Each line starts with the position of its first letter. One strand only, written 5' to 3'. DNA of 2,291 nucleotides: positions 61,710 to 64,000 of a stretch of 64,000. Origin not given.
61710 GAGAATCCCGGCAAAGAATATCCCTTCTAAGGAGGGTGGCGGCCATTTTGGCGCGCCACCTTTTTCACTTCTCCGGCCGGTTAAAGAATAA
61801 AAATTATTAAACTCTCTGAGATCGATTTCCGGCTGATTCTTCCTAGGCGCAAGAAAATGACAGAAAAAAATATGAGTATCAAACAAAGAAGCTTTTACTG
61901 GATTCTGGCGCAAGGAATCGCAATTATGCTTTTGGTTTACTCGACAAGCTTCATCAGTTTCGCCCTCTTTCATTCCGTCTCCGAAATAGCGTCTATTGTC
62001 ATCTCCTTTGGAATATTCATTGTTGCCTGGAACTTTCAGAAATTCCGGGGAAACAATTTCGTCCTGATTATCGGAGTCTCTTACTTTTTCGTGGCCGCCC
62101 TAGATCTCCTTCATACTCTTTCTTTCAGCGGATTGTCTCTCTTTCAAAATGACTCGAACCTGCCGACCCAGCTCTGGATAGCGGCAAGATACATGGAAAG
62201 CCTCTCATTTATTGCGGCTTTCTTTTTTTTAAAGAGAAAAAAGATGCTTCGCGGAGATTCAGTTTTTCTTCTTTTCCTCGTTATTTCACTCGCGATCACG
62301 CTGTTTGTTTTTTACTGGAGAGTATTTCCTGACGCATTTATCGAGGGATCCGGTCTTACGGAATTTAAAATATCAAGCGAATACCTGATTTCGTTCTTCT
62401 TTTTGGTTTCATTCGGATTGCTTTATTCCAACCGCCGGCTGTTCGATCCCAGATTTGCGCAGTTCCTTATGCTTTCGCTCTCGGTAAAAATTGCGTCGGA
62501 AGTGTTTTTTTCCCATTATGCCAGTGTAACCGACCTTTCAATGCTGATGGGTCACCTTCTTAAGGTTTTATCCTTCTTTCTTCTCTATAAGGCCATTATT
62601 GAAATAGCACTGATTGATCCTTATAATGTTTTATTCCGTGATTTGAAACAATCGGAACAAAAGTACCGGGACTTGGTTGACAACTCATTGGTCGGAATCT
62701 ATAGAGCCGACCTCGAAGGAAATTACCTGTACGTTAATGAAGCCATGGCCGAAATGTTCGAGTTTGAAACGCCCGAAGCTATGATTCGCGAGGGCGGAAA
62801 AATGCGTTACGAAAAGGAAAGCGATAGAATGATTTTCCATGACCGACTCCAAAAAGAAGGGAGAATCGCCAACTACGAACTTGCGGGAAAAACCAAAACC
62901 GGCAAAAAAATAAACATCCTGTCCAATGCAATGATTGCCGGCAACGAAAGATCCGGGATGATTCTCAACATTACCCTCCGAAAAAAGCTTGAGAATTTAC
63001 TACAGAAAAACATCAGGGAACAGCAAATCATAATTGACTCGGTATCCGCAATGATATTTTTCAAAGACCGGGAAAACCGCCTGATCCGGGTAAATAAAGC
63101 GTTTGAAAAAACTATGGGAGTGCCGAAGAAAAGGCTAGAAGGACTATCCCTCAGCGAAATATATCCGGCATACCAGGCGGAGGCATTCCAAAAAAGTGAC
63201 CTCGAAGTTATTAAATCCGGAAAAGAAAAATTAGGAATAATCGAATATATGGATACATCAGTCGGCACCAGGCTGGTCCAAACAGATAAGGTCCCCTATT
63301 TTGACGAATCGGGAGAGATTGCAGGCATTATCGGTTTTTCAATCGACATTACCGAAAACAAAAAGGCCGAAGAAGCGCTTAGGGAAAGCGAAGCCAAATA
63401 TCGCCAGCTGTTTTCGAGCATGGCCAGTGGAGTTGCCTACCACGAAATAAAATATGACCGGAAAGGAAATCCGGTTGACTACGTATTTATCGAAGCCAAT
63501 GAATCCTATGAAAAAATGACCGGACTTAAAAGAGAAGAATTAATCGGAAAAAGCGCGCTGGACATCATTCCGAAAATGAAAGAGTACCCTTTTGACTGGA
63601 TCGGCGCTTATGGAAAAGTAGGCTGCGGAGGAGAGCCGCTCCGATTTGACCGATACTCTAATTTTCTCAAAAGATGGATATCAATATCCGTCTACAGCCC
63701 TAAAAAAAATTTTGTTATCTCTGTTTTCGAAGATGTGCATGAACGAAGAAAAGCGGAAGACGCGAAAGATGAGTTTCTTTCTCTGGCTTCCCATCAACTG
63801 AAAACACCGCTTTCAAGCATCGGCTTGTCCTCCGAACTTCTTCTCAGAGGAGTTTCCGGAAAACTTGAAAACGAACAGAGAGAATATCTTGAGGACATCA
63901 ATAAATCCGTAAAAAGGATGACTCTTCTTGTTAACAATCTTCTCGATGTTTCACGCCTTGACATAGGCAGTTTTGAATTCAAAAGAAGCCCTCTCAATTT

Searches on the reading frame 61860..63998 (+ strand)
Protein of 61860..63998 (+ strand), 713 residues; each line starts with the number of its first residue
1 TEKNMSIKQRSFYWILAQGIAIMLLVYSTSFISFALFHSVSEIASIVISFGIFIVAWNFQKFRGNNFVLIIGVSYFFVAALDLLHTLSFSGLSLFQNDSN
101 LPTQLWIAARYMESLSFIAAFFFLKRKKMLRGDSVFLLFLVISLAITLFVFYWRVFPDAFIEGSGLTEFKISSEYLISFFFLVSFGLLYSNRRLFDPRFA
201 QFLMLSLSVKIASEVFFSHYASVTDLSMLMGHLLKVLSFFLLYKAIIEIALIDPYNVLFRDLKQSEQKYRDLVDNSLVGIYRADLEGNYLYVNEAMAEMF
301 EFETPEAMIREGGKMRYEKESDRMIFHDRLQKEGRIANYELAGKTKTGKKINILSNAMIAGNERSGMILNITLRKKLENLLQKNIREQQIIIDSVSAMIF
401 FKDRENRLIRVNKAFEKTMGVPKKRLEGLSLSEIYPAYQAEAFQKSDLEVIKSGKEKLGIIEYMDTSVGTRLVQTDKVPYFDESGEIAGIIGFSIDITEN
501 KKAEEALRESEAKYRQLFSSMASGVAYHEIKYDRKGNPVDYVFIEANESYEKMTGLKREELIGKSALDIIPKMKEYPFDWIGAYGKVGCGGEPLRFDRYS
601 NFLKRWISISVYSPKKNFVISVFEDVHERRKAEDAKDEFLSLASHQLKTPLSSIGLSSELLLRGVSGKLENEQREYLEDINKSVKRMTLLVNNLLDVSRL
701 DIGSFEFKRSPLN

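Call 93: search_protein_families(library=pfam, proteins=[window:61860-63998:+], max_evalue=0.001)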
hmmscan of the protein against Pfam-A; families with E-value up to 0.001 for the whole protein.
window:61860-63998:+ (713 aa): 7 families
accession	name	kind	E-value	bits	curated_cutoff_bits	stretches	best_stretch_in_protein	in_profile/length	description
PF17159.10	MASE3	-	4.4e-75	252.6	31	1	30-254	2-226/226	Membrane-associated sensor domain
PF08448.16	PAS_4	-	1.5e-26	93.2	23.1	1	393-501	2-109/110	PAS fold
PF13188.13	PAS_8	-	1.2e-19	69.9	21.8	2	267-310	1-44/65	PAS domain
PF13426.13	PAS_9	-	2.4e-19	70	27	1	398-499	3-103/103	PAS domain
PF00989.32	PAS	-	3.1e-19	69.5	22.6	2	391-497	6-113/113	PAS fold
PF00512.31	HisKA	-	2.2e-18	66.5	26.9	1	635-701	1-64/66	His Kinase A (phospho-acceptor) domain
PF08447.18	PAS_3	-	1.6e-05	25.5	25.6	0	409-493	2-88/89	PAS fold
